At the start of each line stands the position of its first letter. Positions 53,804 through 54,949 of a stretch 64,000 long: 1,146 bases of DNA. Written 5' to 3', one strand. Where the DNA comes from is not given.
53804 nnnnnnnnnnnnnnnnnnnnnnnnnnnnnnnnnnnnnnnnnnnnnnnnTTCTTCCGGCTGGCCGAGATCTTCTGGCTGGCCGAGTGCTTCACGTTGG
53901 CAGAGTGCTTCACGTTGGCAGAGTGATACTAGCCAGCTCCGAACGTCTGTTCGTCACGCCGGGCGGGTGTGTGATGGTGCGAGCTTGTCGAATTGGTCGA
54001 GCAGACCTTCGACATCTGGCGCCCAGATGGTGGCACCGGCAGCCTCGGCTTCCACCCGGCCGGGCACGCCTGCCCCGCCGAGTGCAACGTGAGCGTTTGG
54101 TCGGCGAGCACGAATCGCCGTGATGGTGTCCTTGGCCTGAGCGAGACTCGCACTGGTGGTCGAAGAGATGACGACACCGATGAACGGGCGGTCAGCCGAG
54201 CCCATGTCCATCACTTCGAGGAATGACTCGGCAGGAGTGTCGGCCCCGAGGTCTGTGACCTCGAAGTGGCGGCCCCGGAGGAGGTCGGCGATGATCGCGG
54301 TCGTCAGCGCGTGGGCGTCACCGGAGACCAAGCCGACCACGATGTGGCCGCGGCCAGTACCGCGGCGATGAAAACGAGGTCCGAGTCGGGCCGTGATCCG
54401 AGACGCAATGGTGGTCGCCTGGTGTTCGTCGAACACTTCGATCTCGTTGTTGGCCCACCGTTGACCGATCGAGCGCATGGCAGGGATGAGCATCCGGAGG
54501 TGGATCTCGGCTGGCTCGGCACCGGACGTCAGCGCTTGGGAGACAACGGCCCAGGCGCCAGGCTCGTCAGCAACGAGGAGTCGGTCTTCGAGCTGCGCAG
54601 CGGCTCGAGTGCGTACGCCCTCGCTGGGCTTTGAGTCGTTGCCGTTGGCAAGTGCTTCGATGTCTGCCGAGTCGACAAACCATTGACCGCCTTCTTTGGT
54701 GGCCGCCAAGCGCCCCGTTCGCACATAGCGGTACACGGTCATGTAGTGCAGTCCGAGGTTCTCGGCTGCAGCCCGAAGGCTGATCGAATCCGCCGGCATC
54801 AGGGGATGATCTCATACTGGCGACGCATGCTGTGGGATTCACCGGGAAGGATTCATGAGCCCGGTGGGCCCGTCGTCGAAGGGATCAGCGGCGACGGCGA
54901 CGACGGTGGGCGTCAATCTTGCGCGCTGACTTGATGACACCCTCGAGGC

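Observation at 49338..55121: CarH-type B12 regulator placed directly in front of a GyrA-box-less type IIA topoisomerase A-B operon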

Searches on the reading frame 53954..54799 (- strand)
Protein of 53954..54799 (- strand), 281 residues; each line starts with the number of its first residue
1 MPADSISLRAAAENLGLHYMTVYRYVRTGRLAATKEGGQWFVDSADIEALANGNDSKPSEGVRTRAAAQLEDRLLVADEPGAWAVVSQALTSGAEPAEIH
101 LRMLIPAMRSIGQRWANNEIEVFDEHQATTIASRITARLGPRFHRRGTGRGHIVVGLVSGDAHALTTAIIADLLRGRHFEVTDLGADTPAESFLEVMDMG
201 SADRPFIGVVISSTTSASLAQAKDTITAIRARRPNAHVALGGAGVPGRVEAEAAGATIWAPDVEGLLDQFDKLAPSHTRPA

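Call 3: search_protein_families(library=pfam, proteins=[window:53954-54799:-], max_evalue=0.1)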
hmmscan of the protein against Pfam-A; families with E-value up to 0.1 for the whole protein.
window:53954-54799:- (281 aa): 6 families
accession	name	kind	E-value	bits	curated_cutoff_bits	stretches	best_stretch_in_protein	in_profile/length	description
PF02607.22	B12-binding_2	-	7.5e-13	48.9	23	1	68-138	3-72/74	B12 binding domain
PF02310.24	B12-binding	-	1.7e-12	47.7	32.1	1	152-247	2-93/121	B12 binding domain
PF12728.13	HTH_17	-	1.5e-09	38.4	27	1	10-53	6-49/51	Helix-turn-helix domain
PF13384.12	HTH_23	-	0.0047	17.2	24.6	1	3-27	15-39/50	Homeodomain-like domain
PF13551.12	HTH_29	-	0.063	13.8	28.1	0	8-34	15-44/64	Winged helix-turn helix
PF21531.3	Rv2175c_wHTH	-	0.098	13.1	27.1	0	5-42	15-52/57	DNA-binding protein Rv2175c, wHTH domain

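Call 4: search_protein_families(library=ncbifam, proteins=[window:53954-54799:-], max_evalue=0.1)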
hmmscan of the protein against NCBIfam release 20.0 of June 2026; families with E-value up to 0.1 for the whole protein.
window:53954-54799:- (281 aa): 14 families
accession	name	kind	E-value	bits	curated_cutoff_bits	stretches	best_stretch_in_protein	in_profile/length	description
NF047996.1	corrin_MtgC_2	exception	1.9e-15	57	370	1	87-271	25-207/212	glycine betaine-specific corrinoid protein MtgC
NF052513.1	TransRegCarH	equivalog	3.9e-15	55.9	400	1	67-266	84-270/274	HTH-type transcriptional repressor CarH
TIGR02370.1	pyl_corrinoid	subfamily_domain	5.3e-15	55.3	215.3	1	76-246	8-178/197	methyltransferase cognate corrinoid protein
NF041607.1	dimeth_corrin_MtbC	equivalog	6.7e-12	45.4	350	1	84-261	15-190/203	dimethylamine corrinoid protein MtbC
NF047995.1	corrinoid_MtgC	exception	2.3e-11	43.6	310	1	70-265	8-204/215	glycine betaine-specific corrinoid protein MtgC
NF040655.1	MtaC_Meth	equivalog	2.9e-08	33.1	420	1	146-233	115-201/253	methanol--corrinoid protein MtaC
NF040669.1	MtaC2_Meth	equivalog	4.3e-07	29.6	450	1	71-220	47-195/267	methanol--corrinoid protein MtaC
TIGR02082.1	metH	equivalog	1e-06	26.7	1010.85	1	85-245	665-824/1182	methionine synthase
NF002612.0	PRK02261.1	equivalog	1.4e-06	27.9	110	1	152-204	5-57/148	methylaspartate mutase subunit S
TIGR01764.1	excise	domain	1.9e-06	28.1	28.8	1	8-49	4-45/49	excisionase family DNA-binding protein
TIGR01501.1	MthylAspMutase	equivalog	0.0001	22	135.8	1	153-204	4-55/134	methylaspartate mutase subunit S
NF007024.0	PRK09490.1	equivalog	0.00033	18.5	1497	1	148-243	749-840/1234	methionine synthase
NF033518.0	transpos_IS607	equivalog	0.0017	17.9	110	1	10-60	2-53/187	IS607 family transposase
NF047737.1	antiphage_MADS1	equivalog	0.019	15.2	80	1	8-48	6-46/49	methylation-associated defense system helix-turn-helix domain-containing protein MAD1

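Call 8: find_homologous_proteins(query=window:53954-54799:-, max_evalue=0.00001)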
Query window:53954-54799:- (281 aa): 740 proteins with E <= 0.00001 among 7797 candidates; the best 120 are listed.
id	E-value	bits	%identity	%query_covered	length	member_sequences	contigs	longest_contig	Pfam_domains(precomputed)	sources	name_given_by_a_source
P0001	4.6e-176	602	99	100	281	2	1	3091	PF12728.14,PF02607.23,PF02310.25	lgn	-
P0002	1.3e-157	541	89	100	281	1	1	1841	PF12728.14,PF02607.23,PF02310.25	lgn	-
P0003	2.0e-147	508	83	100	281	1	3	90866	PF12728.14,PF02607.23,PF02310.25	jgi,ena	-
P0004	4.5e-146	503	85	99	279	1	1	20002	PF12728.14,PF02607.23,PF02310.25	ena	-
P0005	4.8e-142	490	81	99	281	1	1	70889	PF12728.14,PF02607.23,PF02310.25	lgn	-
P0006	7.7e-141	486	81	99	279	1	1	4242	PF12728.14,PF02607.23,PF02310.25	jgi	-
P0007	4.5e-140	484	83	98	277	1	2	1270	PF12728.14,PF02607.23,PF02310.25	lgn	-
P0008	9.2e-138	476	79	99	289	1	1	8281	PF12728.14,PF02607.23,PF02310.25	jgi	-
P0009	1.2e-137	476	81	98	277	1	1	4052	PF12728.14,PF02607.23,PF02310.25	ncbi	-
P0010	5.0e-137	474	79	98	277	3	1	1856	PF12728.14,PF02607.23,PF02310.25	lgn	-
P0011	1.1e-134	466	77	100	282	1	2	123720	PF12728.14,PF02607.23,PF02310.25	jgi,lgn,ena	-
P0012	2.3e-133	462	78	98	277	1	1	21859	PF12728.14,PF02607.23,PF02310.25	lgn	-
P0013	3.2e-132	458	78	98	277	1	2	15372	PF12728.14,PF02607.23,PF02310.25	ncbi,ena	-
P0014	1.8e-131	455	78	98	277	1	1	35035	PF12728.14,PF02607.23,PF02310.25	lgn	-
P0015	3.7e-130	451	76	98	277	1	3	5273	PF12728.14,PF02607.23,PF02310.25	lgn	-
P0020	8.9e-118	411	70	98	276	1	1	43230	PF12728.14,PF02607.23,PF02310.25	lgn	-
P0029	6.9e-99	349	62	97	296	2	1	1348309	PF12728.14,PF02607.23,PF02310.25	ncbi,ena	-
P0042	3.8e-71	258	49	95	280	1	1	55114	PF12728.14,PF02607.23,PF02310.25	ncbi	-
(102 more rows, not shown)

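Call 10: find_related_loci(query=A1, collection=genome_contigs, flank=10000)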
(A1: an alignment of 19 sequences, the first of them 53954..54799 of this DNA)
Query A1 (281 aa) in genome_contigs; peptide patterns used: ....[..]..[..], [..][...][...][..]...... (x = any residue, [..] = any of these).
598 stretches matched a pattern (row limit reached: there are more); 530 encode a relative of the query (tblastn E <= 1e-3); the best 80 are kept; 80 distinct loci.
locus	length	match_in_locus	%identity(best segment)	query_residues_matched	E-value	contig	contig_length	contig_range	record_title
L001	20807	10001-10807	55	6-277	2e-80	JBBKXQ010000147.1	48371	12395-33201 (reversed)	MAG: Acidimicrobiales bacterium isolate metabat_bins.134 k119_1618335, whole genome shotgun sequence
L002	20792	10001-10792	51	6-273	3e-70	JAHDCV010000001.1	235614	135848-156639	MAG: Acidimicrobiales bacterium isolate MAG-142 ND_15, whole genome shotgun sequence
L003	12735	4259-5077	46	4-273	3e-68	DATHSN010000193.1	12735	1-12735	MAG TPA_asm: Acidimicrobiales bacterium isolate SMAG_U16052 k141_411918, whole genome shotgun sequence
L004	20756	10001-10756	48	6-260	7e-68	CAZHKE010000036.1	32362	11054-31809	MAG TPA_asm: uncultured Bifidobacteriaceae bacterium isolate SRP214966_co6_51 genome assembly, contig: NODE_663_length_3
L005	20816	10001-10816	46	4-280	7e-68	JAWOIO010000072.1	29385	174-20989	MAG: Acidimicrobiia bacterium isolate CWP5-2.bin.5 k191_184154, whole genome shotgun sequence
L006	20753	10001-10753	48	6-260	1e-66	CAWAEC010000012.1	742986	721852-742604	MAG: uncultured Acidimicrobiaceae bacterium isolate MFD00731.bin.2.167 genome assembly, contig: contig_33890, whole geno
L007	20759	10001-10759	47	4-260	4e-66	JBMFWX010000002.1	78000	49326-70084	MAG: Acidimicrobiales bacterium isolate KM4364-29 NODE_65_length_78000_cov_8.858875, whole genome shotgun sequence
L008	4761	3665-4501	46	5-281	3e-66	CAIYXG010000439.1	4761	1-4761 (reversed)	MAG: uncultured actinobacterium isolate LaPlata_bin-0917 genome assembly, contig: bin-0917:439/570, whole genome shotgun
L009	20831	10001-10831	45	1-279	9e-66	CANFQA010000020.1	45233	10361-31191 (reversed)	MAG: Microthrixaceae bacterium isolate Jr-14may18-219 genome assembly, contig: Jr-14may18-C1268, whole genome shotgun se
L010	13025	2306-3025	49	3-242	6e-65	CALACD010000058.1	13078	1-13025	MAG TPA_asm: uncultured Acidimicrobiia bacterium isolate ERR2206770_bin.153_CONCOCT_v1.1_MAG genome assembly, contig: ER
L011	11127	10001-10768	48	4-260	5e-65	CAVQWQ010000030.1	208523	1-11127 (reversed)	MAG: uncultured Actinomycetes bacterium isolate MFD01872.bin.2.262 genome assembly, contig: contig_51713, whole genome s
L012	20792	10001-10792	44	6-277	6e-64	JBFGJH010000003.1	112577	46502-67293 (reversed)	MAG: Acidimicrobiia bacterium isolate Mix_sand03.2021.01.D.107 k141_3137090_length_112577_cov_16.1045, whole genome shot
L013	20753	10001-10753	48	6-259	6e-64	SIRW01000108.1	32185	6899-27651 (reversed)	MAG: Actinobacteria bacterium isolate ZMQR.bins.8 contig108, whole genome shotgun sequence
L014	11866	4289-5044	46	4-259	3e-64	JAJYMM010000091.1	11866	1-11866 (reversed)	MAG: Actinomycetes bacterium isolate DBS2-4.bin131 NODE_9855_length_11866_cov_4.2634, whole genome shotgun sequence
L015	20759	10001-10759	47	4-260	9e-64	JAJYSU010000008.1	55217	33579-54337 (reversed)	MAG: Actinomycetes bacterium isolate DX1.bin64 NODE_773_length_55217_cov_1.809457, whole genome shotgun sequence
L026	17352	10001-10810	48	2-269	4e-62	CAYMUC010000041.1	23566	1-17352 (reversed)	MAG TPA_asm: uncultured Ilumatobacteraceae bacterium isolate SRP319275_co3_70 genome assembly, contig: NODE_2457_length_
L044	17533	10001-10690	50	6-235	2e-60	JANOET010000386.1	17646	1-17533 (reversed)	MAG: Acidimicrobiaceae bacterium isolate SOY_65_metabat_168 SOY_65_k141_854076, whole genome shotgun sequence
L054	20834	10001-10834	42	6-279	7e-60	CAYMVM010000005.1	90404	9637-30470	MAG TPA_asm: uncultured Bifidobacterium sp. isolate SRP193358_co1_833 genome assembly, contig: NODE_305_length_90404_cov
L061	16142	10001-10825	42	3-277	3e-59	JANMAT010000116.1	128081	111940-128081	MAG: Actinomycetes bacterium isolate OTE_1_metabat_490 OTE_1_k141_3397966, whole genome shotgun sequence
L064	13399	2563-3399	43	3-278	5e-59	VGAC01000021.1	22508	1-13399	MAG: Actinomycetota bacterium isolate M_surface_8_m2_026 M_surface_8_m2_026_Ga0194117_10001984, whole genome shotgun seq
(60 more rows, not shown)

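Call 15: find_encoding_contigs(protein=P0003, flank=10000, max_places=2)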
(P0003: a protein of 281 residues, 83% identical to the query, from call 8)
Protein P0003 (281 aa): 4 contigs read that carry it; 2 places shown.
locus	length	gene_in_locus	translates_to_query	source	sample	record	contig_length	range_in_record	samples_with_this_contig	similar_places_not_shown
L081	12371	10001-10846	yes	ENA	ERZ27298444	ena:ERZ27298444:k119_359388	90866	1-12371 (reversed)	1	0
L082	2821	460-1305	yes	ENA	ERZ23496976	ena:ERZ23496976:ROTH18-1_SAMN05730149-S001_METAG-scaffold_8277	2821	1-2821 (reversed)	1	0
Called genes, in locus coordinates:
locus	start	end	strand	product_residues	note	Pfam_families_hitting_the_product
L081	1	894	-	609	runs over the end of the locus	PF00005:ABC_tran, PF02463:SMC_N (faint), PF13555:AAA_29 (faint), PF13238:AAA_18 (faint), PF13304:AAA_21 (faint), PF13401:AAA_22 (faint), PF00005:ABC_tran, PF16326:ABC_tran_CTD, +1 more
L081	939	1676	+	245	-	PF00657:Lipase_GDSL, PF13472:Lipase_GDSL_2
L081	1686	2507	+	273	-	PF22845:DUF3097_N (weak), PF11296:DUF3097_C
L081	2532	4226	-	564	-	PF00990:GGDEF, PF00563:EAL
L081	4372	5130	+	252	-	PF18731:HEPN_Swt1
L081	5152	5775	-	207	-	PF00561:Abhydrolase_1 (faint)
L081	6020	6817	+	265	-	PF23441:SDR (weak), PF00106:adh_short, PF08659:KR, PF13561:adh_short_C2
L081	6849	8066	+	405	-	PF02163:Peptidase_M50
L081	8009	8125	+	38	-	-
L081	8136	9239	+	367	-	PF01594:AI-2E_transport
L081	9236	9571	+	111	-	PF00462:Glutaredoxin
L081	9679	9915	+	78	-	-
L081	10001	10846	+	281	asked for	PF12728:HTH_17, PF02607:B12-binding_2, PF02310:B12-binding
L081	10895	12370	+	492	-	?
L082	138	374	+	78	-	-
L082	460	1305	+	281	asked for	PF12728:HTH_17, PF02607:B12-binding_2, PF02310:B12-binding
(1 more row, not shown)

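Call 16: find_encoding_contigs(protein=P0029, flank=10000, max_places=2)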
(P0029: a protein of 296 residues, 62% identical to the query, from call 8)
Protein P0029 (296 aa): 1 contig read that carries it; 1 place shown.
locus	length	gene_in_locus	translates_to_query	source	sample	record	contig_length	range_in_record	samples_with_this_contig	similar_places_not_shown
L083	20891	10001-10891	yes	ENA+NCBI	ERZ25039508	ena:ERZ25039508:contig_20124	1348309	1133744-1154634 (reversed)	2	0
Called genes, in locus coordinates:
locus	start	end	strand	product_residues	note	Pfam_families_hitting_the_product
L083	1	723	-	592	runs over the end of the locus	PF00005:ABC_tran, PF00006:ATP-synt_ab (faint), PF03193:RsgA_GTPase (faint), PF13555:AAA_29 (faint), PF01926:MMR_HSR1 (faint), PF02463:SMC_N (faint), PF00005:ABC_tran, PF16326:ABC_tran_CTD (weak), +6 more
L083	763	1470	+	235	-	PF00657:Lipase_GDSL, PF13472:Lipase_GDSL_2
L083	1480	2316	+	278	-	PF22845:DUF3097_N (weak), PF11296:DUF3097_C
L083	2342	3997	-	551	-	PF00990:GGDEF, PF00563:EAL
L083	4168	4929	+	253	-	PF18731:HEPN_Swt1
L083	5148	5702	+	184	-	-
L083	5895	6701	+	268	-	PF23441:SDR (faint), PF00106:adh_short, PF08659:KR (weak), PF13561:adh_short_C2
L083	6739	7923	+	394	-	PF02163:Peptidase_M50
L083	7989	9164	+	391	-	PF01594:AI-2E_transport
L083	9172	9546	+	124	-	PF00462:Glutaredoxin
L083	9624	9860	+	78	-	-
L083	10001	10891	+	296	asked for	PF12728:HTH_17, PF02607:B12-binding_2, PF02310:B12-binding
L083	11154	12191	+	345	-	PF00521:DNA_topoisoIV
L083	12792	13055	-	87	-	-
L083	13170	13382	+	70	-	-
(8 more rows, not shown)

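Call 21: find_related_loci(query=window:53954-54799:-, collection=metagenome_contigs, flank=6000)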
Query window:53954-54799:- (281 aa) in metagenome_contigs; peptide patterns used: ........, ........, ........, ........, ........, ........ (x = any residue, [..] = any of these).
129 stretches matched a pattern; 1 encode a relative of the query (tblastn E <= 1e-3); 1 distinct loci.
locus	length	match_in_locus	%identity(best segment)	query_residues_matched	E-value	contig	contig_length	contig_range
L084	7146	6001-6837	79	1-279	2e-147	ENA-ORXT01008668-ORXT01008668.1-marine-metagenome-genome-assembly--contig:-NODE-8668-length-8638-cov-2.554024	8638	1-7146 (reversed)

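Call 22: find_encoding_contigs(protein=P0011, flank=10000, max_places=1)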
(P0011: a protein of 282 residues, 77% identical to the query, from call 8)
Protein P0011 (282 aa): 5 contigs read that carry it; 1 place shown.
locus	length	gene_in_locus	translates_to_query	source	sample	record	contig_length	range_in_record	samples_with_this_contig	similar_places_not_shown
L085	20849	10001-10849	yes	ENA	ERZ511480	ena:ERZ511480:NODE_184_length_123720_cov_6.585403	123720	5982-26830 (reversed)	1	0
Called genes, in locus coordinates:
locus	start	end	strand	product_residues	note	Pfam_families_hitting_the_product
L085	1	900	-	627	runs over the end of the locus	PF00004:AAA (faint), PF00005:ABC_tran, PF02463:SMC_N (faint), PF03193:RsgA_GTPase (faint), PF13191:AAA_16 (faint), PF13555:AAA_29 (faint), PF00005:ABC_tran, PF16326:ABC_tran_CTD (weak), +4 more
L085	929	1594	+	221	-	PF00657:Lipase_GDSL, PF13472:Lipase_GDSL_2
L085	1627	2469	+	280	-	PF22845:DUF3097_N (weak), PF11296:DUF3097_C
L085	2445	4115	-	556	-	PF00990:GGDEF, PF00563:EAL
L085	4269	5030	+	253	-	PF18731:HEPN_Swt1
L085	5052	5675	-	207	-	PF00561:Abhydrolase_1 (weak), PF12697:Abhydrolase_6 (weak)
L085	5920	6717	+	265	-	PF23441:SDR (weak), PF00106:adh_short, PF08659:KR, PF13561:adh_short_C2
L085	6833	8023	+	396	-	PF02163:Peptidase_M50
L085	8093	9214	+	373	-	PF01594:AI-2E_transport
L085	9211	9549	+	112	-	PF00462:Glutaredoxin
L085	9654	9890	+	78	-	-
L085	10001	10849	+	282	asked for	PF12728:HTH_17, PF02607:B12-binding_2, PF02310:B12-binding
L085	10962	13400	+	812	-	PF00521:DNA_topoisoIV, PF03989:DNA_gyraseA_C (weak)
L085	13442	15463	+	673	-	PF02518:HATPase_c, PF00204:DNA_gyraseB, PF01751:Toprim, PF00986:DNA_gyraseB_C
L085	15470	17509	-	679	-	PF00580:UvrD-helicase (faint), PF13245:AAA_19 (weak), PF13538:UvrD_C_2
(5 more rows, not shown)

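Call 23: find_encoding_contigs(protein=P0020, flank=10000, max_places=1)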
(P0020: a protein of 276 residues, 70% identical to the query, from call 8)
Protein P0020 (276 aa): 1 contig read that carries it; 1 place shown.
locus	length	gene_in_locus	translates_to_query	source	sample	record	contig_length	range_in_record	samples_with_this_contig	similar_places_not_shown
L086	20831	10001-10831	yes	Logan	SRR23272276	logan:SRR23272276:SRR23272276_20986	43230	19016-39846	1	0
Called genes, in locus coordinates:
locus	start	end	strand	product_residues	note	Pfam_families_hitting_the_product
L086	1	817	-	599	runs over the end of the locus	PF00005:ABC_tran, PF13555:AAA_29 (faint), PF02463:SMC_N (faint), PF13304:AAA_21 (faint), PF13401:AAA_22 (faint), PF13476:AAA_23 (faint), PF00005:ABC_tran, PF16326:ABC_tran_CTD (weak)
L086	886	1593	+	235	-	PF00657:Lipase_GDSL, PF13472:Lipase_GDSL_2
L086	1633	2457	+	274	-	PF22845:DUF3097_N (weak), PF11296:DUF3097_C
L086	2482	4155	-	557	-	PF00990:GGDEF, PF00563:EAL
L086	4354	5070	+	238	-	PF18731:HEPN_Swt1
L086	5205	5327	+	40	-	-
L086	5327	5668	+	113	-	-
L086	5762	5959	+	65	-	-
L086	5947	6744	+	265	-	PF23441:SDR (weak), PF00106:adh_short, PF08659:KR, PF13561:adh_short_C2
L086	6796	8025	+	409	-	PF02163:Peptidase_M50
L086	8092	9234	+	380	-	PF01594:AI-2E_transport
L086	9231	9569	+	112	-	PF00462:Glutaredoxin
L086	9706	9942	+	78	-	-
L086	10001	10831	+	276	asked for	PF12728:HTH_17, PF02607:B12-binding_2, PF02310:B12-binding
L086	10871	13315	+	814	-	PF00521:DNA_topoisoIV, PF03989:DNA_gyraseA_C (weak)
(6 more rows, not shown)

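Call 24: find_encoding_contigs(protein=P0042, flank=10000, max_places=1)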
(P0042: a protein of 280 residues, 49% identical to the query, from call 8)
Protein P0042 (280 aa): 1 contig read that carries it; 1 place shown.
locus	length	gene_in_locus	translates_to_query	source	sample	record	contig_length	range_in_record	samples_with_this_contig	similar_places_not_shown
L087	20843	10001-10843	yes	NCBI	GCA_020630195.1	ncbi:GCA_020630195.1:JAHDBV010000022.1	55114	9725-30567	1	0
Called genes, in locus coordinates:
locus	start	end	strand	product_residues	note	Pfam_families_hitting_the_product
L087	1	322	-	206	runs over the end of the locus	PF01106:NifU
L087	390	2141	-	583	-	PF00005:ABC_tran, PF00006:ATP-synt_ab (faint), PF02463:SMC_N (faint), PF13191:AAA_16 (faint), PF13476:AAA_23 (faint), PF13555:AAA_29 (faint), PF00005:ABC_tran, PF16326:ABC_tran_CTD, +3 more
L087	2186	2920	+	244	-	PF00657:Lipase_GDSL, PF13472:Lipase_GDSL_2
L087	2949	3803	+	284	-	PF11296:DUF3097_C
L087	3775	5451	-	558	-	PF00990:GGDEF, PF00563:EAL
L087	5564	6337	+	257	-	PF18731:HEPN_Swt1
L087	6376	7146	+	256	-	PF00106:adh_short, PF08659:KR (weak), PF23441:SDR, PF13561:adh_short_C2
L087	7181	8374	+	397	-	PF02163:Peptidase_M50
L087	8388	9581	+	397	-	PF01594:AI-2E_transport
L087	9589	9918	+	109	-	PF00462:Glutaredoxin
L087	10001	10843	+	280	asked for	PF12728:HTH_17, PF02607:B12-binding_2, PF02310:B12-binding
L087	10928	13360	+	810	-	PF00521:DNA_topoisoIV, PF03989:DNA_gyraseA_C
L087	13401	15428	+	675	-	PF02518:HATPase_c, PF00204:DNA_gyraseB, PF01751:Toprim, PF00986:DNA_gyraseB_C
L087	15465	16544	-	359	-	PF10708:DUF2510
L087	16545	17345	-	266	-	PF03372:Exo_endo_phos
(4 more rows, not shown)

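Call 25: find_encoding_contigs(protein=P0005, flank=10000, max_places=1)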
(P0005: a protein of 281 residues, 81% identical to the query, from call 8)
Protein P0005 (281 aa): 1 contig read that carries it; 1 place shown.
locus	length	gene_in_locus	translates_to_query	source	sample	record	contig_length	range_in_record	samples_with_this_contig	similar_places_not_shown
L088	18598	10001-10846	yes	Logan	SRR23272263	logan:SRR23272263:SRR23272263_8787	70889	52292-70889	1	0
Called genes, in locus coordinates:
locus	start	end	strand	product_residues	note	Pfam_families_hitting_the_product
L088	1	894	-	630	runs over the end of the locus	PF00005:ABC_tran, PF02463:SMC_N (faint), PF13191:AAA_16 (faint), PF13401:AAA_22 (faint), PF13555:AAA_29 (faint), PF13238:AAA_18 (faint), PF00005:ABC_tran, PF16326:ABC_tran_CTD, +2 more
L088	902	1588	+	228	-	PF00657:Lipase_GDSL, PF13472:Lipase_GDSL_2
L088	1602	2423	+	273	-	PF22845:DUF3097_N (weak), PF11296:DUF3097_C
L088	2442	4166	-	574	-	PF00990:GGDEF, PF00563:EAL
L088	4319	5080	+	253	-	PF18731:HEPN_Swt1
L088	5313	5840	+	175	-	-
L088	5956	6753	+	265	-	PF23441:SDR (weak), PF00106:adh_short, PF08659:KR, PF13561:adh_short_C2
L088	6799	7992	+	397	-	PF02163:Peptidase_M50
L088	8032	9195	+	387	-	PF01594:AI-2E_transport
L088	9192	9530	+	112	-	PF00462:Glutaredoxin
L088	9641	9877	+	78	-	-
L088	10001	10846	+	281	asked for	PF12728:HTH_17, PF02607:B12-binding_2, PF02310:B12-binding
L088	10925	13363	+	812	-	PF00521:DNA_topoisoIV, PF03989:DNA_gyraseA_C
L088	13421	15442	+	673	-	PF02518:HATPase_c, PF00204:DNA_gyraseB, PF01751:Toprim, PF00986:DNA_gyraseB_C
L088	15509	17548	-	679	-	PF00580:UvrD-helicase (faint), PF13245:AAA_19 (weak), PF13538:UvrD_C_2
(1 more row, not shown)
